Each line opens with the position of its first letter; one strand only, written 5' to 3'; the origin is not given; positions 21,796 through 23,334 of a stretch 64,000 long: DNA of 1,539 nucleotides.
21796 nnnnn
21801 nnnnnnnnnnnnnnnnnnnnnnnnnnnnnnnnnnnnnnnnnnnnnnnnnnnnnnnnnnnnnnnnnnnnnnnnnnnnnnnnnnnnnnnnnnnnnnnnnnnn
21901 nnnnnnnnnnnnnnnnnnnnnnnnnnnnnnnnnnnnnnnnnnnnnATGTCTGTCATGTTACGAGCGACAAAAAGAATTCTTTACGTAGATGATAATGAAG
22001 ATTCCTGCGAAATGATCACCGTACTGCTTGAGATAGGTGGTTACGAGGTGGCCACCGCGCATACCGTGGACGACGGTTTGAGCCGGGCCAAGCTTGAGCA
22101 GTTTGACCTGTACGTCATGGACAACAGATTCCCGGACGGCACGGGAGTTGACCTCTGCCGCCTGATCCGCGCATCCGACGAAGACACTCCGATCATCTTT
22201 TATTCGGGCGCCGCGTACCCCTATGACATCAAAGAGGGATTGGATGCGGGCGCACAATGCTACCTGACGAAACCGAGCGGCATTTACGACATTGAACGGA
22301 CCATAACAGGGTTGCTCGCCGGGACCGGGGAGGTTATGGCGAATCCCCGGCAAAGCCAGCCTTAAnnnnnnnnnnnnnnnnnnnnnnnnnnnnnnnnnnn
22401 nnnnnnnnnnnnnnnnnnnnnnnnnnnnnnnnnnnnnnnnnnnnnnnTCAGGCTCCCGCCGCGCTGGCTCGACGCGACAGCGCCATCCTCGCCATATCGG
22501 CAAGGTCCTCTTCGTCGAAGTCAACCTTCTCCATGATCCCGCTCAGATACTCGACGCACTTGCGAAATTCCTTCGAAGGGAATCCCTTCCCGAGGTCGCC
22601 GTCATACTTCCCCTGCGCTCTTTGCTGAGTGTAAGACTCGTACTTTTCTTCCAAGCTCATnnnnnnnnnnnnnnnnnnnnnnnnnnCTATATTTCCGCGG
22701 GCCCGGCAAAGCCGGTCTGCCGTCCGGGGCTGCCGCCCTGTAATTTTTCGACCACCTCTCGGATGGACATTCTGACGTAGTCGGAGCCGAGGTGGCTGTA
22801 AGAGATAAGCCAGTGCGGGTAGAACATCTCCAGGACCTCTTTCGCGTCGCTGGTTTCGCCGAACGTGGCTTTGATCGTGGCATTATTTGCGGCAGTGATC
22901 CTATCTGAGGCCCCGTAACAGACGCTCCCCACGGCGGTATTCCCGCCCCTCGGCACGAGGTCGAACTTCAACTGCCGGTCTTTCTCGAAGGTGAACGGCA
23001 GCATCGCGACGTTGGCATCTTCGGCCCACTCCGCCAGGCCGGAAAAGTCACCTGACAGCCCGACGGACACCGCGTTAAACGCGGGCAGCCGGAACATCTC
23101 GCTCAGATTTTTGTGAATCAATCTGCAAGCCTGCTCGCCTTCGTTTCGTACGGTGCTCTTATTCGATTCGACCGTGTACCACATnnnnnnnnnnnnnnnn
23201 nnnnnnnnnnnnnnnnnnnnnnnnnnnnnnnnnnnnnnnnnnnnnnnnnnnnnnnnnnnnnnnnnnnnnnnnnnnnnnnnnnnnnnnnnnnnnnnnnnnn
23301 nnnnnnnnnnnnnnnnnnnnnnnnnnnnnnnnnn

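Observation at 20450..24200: Lower-GC ~3.8-kb island packed with small regulators and three unknown genes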

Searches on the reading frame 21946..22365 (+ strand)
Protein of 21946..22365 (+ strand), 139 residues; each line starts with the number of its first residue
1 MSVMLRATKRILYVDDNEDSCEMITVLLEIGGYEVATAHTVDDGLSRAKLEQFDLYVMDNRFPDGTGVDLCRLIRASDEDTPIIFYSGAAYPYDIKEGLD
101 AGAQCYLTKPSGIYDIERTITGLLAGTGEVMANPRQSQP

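Call 3: search_protein_families(library=pfam, proteins=[window:21946-22365:+], max_evalue=0.1)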
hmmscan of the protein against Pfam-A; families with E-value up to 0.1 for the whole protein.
window:21946-22365:+ (139 aa): 2 families
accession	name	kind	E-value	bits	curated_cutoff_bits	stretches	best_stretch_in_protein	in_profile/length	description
PF00072.30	Response_reg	-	3.1e-22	79.3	30.2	1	11-118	1-108/111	Response regulator receiver domain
PF23198.2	PDE8A_N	-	0.078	13.3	29.6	1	9-79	10-82/147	PDE8A-like, N-terminal domain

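Call 5: search_protein_families(library=ncbifam, proteins=[window:21946-22365:+], max_evalue=0.1)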
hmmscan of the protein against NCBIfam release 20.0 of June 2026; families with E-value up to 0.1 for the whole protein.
window:21946-22365:+ (139 aa): 92 families (the best 25 are shown)
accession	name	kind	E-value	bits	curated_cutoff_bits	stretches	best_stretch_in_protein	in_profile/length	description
NF041733.1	resp_reg_CseB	equivalog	6.9e-17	61.6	350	1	10-116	2-107/228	two-component system response regulator CseB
NF053854.1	RespRegPhoBBctds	equivalog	7.2e-17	61.5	270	1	11-126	1-117/225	two-component system response regulator PhoB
NF045991.1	RespRegCtrARhodob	equivalog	3.9e-16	59.5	350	1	10-111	2-103/224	response regulator transcription factor CtrA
NF040689.1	MtrAB_MtrA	equivalog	8.2e-16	58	300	1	11-111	1-100/219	MtrAB system response regulator MtrA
NF051850.1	RespRegRprY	equivalog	2.6e-15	56.5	370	1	9-120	5-116/234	response regulator transcription factor RprY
TIGR02154.1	PhoB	equivalog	1e-14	54.4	296.2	1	8-116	2-112/226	phosphate regulon transcriptional regulator PhoB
NF045944.1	ResRegRpaBCyano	equivalog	2.4e-14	53.3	330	1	12-127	1-115/229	response regulator transcription factor RpaB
NF007005.1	PRK09468.1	equivalog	1.2e-13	51.1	331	1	8-113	3-108/237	osmolarity response regulator transcription factor OmpR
NF008296.0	PRK11083.1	equivalog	2.1e-13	50.2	273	1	8-114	3-108/228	two-component system response regulator CreB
NF011874.0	PRK15347.1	equivalog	2.1e-13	49.2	852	1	10-120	692-806/921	two component system sensor kinase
NF007820.0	PRK10529.1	equivalog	2.3e-13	50.1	325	1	10-117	3-109/225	two-component system response regulator KdpE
NF045505.1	RR_RssB_Pseudo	equivalog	3.2e-13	49.5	700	1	4-111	1-108/394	two-component system response regulator RssB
NF040534.1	resp_reg_YycF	equivalog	5.9e-13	48.6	340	1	9-112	1-103/231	response regulator YycF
NF033120.0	vanR_FM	exception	8.7e-13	48.4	460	1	10-111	5-105/231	vancomycin resistance response regulator transcription factor, VanR-F/VanR-M family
NF033117.2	vanR_ACDEGLN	exception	1.1e-12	48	350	1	11-111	1-100/226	VanR-ABDEGLN family response regulator transcription factor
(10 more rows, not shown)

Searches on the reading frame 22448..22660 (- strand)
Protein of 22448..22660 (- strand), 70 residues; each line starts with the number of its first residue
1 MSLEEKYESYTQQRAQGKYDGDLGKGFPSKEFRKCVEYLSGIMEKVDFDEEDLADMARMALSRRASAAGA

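Call 3: search_protein_families(library=pfam, proteins=[window:22448-22660:-], max_evalue=0.1)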
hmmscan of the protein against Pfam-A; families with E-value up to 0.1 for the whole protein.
window:22448-22660:- (70 aa): 0 families

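Call 5: search_protein_families(library=ncbifam, proteins=[window:22448-22660:-], max_evalue=0.1)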
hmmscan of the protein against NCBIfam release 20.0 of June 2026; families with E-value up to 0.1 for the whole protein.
window:22448-22660:- (70 aa): 0 families

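Call 6: search_protein_families(library=padloc, proteins=[window:22448-22660:-], max_evalue=0.1)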
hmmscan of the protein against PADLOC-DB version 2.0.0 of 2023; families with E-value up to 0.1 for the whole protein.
window:22448-22660:- (70 aa): 0 families

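Call 7: search_protein_families(library=phrogs, proteins=[window:22448-22660:-], max_evalue=0.1)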
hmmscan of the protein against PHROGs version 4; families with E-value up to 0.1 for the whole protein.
window:22448-22660:- (70 aa): 0 families

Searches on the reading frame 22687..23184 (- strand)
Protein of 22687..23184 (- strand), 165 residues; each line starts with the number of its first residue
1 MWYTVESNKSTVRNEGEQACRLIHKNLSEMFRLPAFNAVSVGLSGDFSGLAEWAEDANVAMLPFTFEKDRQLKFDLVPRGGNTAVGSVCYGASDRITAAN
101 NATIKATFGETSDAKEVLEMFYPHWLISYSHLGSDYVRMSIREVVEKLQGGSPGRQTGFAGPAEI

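Call 3: search_protein_families(library=pfam, proteins=[window:22687-23184:-], max_evalue=0.1)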
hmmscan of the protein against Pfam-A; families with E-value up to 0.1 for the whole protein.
window:22687-23184:- (165 aa): 0 families

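Call 5: search_protein_families(library=ncbifam, proteins=[window:22687-23184:-], max_evalue=0.1)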
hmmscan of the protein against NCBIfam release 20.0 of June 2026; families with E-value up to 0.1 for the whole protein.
window:22687-23184:- (165 aa): 0 families

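Call 6: search_protein_families(library=padloc, proteins=[window:22687-23184:-], max_evalue=0.1)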
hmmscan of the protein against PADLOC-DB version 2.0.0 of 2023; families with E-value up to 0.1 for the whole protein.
window:22687-23184:- (165 aa): 0 families

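Call 7: search_protein_families(library=phrogs, proteins=[window:22687-23184:-], max_evalue=0.1)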
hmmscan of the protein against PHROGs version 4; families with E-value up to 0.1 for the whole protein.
window:22687-23184:- (165 aa): 0 families

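Call 10: find_homologous_proteins(query=window:22687-23184:-, max_evalue=0.001)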
Query window:22687-23184:- (165 aa): 28 proteins with E <= 0.001 among 48 candidates.
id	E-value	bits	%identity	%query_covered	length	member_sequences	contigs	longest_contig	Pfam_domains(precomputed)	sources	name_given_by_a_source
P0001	1.2e-104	365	99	100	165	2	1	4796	-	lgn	-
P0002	3.5e-54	201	65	90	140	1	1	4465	-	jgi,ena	jgi:hypothetical protein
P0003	6.7e-54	200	64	90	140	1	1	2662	-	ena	-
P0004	1.8e-53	198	64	90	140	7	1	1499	-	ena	-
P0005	2.7e-53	198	62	90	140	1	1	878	-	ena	-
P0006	8.3e-53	196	64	90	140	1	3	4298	-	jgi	jgi:hypothetical protein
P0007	3.5e-52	194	68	83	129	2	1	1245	-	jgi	jgi:hypothetical protein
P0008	5.7e-52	194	63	90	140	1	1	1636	-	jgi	jgi:hypothetical protein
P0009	1.5e-51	192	63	90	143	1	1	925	-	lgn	-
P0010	1.8e-51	192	61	90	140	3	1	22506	-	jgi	jgi:hypothetical protein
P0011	2.7e-51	191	60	90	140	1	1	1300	-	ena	-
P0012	8.2e-51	190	61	90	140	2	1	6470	-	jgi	jgi:hypothetical protein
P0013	1.9e-50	189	59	90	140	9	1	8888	-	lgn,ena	-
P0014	2.1e-50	188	62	88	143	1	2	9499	-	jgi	jgi:hypothetical protein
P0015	2.9e-50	188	62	90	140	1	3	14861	-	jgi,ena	jgi:hypothetical protein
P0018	6.0e-50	187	61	90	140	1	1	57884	-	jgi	jgi:hypothetical protein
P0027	3.6e-45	171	59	89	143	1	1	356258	-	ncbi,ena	-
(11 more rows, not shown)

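Call 11: find_encoding_contigs(protein=window:22687-23184:-, flank=10000, max_places=6)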
Protein window:22687-23184:- (165 aa): 1 contig read that carries it; 1 place shown.
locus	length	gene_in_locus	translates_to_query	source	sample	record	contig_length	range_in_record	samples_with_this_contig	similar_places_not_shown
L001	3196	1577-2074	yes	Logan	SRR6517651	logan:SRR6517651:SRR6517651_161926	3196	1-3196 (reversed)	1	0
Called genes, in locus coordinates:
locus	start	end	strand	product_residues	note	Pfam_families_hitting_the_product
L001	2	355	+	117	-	?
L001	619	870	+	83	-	PF00076:RRM_1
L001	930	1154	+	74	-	-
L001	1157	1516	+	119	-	-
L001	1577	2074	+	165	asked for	-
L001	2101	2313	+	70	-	-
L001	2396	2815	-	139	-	PF00072:Response_reg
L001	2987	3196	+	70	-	?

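Call 12: find_encoding_contigs(protein=P0027, flank=10000, max_places=3)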
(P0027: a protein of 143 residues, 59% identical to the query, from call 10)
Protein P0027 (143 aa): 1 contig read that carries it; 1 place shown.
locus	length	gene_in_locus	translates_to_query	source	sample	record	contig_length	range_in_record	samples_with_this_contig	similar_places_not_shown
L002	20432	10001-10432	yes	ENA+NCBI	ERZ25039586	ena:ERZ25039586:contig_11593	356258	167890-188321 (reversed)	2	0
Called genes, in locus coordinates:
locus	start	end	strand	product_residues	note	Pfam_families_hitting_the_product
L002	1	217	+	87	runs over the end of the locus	-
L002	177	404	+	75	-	PF07332:Phage_holin_3_6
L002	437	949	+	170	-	-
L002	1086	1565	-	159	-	-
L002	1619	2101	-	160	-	PF13548:DUF4126 (weak)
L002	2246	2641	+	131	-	-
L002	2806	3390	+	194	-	-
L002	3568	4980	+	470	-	-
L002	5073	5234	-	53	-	-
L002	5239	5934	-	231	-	-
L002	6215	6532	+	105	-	-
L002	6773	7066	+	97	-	PF00076:RRM_1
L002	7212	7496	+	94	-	-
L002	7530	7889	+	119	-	-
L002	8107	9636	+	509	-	-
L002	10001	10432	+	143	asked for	-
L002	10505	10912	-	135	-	PF00072:Response_reg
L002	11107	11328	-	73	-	-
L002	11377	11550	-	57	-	-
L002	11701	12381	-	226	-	PF00027:cNMP_binding, PF13545:HTH_Crp_2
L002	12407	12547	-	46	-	-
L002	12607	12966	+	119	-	PF01740:STAS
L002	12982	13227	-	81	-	-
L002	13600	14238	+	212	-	-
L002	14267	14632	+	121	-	-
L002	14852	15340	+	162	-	PF02559:CarD_TRCF_RID, PF21095:CarD_C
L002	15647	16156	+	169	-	PF00990:GGDEF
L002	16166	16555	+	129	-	PF18066:Phage_ABA_S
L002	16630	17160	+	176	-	PF00376:MerR, PF13411:MerR_1, PF09278:MerR-DNA-bind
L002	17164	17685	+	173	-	-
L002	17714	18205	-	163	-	PF00578:AhpC-TSA, PF08534:Redoxin, PF00255:GSHPx (weak), PF00085:Thioredoxin (weak), PF13098:Thioredoxin_2 (weak), PF13905:Thioredoxin_8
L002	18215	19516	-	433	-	PF13557:Phenol_MetA_deg (weak)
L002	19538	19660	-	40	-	-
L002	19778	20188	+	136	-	-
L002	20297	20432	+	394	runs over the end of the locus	PF13442:Cytochrome_CBB3, PF00034:Cytochrom_C (weak)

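Call 13: find_encoding_contigs(protein=P0018, flank=10000, max_places=3)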
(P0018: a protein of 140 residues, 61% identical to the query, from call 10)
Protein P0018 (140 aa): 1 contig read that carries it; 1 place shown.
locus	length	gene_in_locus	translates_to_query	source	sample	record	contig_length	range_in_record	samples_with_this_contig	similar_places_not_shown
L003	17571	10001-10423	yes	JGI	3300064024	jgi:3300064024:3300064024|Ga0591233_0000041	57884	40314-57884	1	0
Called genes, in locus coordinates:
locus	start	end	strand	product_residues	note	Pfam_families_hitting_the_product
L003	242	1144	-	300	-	PF12401:FhaA_N, PF00498:FHA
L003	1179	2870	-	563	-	PF00069:Pkinase, PF07714:PK_Tyr_Ser-Thr, PF08239:SH3_3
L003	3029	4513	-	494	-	PF13672:PP2C_2, PF00481:PP2C (weak), PF07228:SpoIIE (weak), PF23914:TPR_CcmH_CycH (weak), PF13432:TPR_16, PF14559:TPR_19 (weak)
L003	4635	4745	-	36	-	-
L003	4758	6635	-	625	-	PF00317:Ribonuc_red_lgN, PF02867:Ribonuc_red_lgC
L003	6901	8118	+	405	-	PF08331:QueG_DUF1730, PF13484:Fer4_16, PF13646:HEAT_2, PF02985:HEAT (faint)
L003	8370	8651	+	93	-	PF00076:RRM_1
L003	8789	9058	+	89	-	-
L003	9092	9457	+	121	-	-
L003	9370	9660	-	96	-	-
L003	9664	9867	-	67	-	-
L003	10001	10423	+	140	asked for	-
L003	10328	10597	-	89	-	-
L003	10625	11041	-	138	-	PF00072:Response_reg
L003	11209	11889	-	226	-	PF00027:cNMP_binding, PF13545:HTH_Crp_2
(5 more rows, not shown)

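Call 14: find_encoding_contigs(protein=P0010, flank=10000, max_places=3)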
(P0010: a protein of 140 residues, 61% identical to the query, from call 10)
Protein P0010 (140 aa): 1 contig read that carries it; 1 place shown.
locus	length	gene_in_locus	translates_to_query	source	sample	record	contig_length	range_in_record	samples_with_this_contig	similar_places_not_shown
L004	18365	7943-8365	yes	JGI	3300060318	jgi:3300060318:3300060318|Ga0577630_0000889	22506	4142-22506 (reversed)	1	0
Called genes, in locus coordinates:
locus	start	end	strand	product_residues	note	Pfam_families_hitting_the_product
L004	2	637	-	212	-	?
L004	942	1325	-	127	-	PF00453:Ribosomal_L20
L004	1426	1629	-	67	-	PF01632:Ribosomal_L35p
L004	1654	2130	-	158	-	PF05198:IF3_N, PF00707:IF3_C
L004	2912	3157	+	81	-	-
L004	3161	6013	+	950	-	PF04851:ResIII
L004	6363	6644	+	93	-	PF00076:RRM_1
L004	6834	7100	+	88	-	-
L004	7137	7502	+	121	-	-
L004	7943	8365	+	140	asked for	-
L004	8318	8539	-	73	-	-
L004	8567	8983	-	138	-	PF00072:Response_reg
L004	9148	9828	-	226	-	PF00027:cNMP_binding, PF13545:HTH_Crp_2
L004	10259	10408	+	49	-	-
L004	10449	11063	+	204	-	PF02559:CarD_TRCF_RID, PF21095:CarD_C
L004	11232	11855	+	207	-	PF00990:GGDEF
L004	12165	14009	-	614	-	-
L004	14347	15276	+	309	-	PF01208:URO-D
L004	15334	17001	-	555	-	PF00140:Sigma70_r1_2, PF04542:Sigma70_r2, PF04539:Sigma70_r3, PF04545:Sigma70_r4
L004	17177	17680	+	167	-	-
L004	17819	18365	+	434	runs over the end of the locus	PF00128:Alpha-amylase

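Call 18: find_related_loci(query=A1, collection=genome_contigs, flank=10000)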
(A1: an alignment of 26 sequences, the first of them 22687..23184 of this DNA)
Query A1 (165 aa) in genome_contigs; peptide patterns used: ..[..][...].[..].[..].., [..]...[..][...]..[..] (x = any residue, [..] = any of these).
99 stretches matched a pattern; 4 encode a relative of the query (tblastn E <= 1e-3); 4 distinct loci.
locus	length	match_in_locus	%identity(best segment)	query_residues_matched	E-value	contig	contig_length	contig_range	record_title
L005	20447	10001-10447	58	1-160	1e-63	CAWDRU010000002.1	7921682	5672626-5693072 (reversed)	MAG: Blastocatellia bacterium isolate MFD04935.bin.1.50 genome assembly, contig: contig_540, whole genome shotgun sequen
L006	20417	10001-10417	59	1-147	2e-54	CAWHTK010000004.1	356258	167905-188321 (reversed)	MAG: Blastocatellia bacterium isolate MFD09206.bin.2.102 genome assembly, contig: contig_11593, whole genome shotgun seq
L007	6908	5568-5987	53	1-148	4e-48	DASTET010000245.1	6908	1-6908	MAG TPA_asm: Blastocatellia bacterium isolate SMAG_U854 k141_1454807, whole genome shotgun sequence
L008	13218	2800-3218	53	1-148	1e-45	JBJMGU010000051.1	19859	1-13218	MAG: Blastocatellia bacterium isolate H2_16_all_fractions_metab_conc_16_60_11 k255_2019247, whole genome shotgun sequenc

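Call 37: predict_structure(alignment_id=A1)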
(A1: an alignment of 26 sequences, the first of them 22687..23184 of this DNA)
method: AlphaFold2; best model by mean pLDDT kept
length: 165 residues; sequences in the alignment: 26
mean_pLDDT: 49.8   pTM: 0.39
mean pLDDT of the five models: 49.8, 49.5, 47.3, 46.2, 38.6
residues with pLDDT >= 90: 0; 70-90: 20; 50-70: 58; < 50: 87
segments of 3 or more residues with pLDDT < 50: 1-16, 32-69, 91-103, 151-165
pLDDT, mean of each block of 10 residues (from residue 1): 23 43 57 44 40 42 40 51 53 43 54 69 68 68 77 33 31
secondary structure, 60 per line:
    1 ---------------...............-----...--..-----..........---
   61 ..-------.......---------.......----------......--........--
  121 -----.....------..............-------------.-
elements in order: H16-30 H48-57 E70-76 E86-92 E103-108 H111-118 E126-130 E137-140 H141-150

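Call 42: search_solved_structures(query=A1, max_evalue=10)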
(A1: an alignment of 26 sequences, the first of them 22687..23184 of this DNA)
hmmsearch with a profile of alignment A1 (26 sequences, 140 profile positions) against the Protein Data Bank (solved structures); distinct sequences matched with E-value up to 10: 1.
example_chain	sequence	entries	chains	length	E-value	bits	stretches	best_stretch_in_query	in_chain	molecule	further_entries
7amv_W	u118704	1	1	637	0.34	13.8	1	16-96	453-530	ATP-dependent helicase VETFS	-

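Call 51: search_protein_representatives(alignment_id=A1)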
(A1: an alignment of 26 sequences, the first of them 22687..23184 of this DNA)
Query: 26 sequences, 140 profile positions. Proteins with E-value up to 0.001 (for the whole library): 10; up to 1e-10: 7; up to 1e-30: 3. The best 10 are listed.
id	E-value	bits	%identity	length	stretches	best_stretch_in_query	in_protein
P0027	1.6e-68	245.0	-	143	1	1-139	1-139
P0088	3.4e-43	162.9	-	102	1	40-139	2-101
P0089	6.4e-38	145.8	-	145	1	1-139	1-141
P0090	3.7e-24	101.2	-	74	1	1-57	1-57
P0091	8.3e-13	64.4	-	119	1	36-81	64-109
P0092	5.2e-11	58.6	-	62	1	1-38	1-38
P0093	6.6e-11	58.3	-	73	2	108-140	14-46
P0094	3.4e-08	49.5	-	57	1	108-140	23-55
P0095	1.9e-07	47.1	-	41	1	103-139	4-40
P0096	2.1e-07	46.9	-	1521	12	80-113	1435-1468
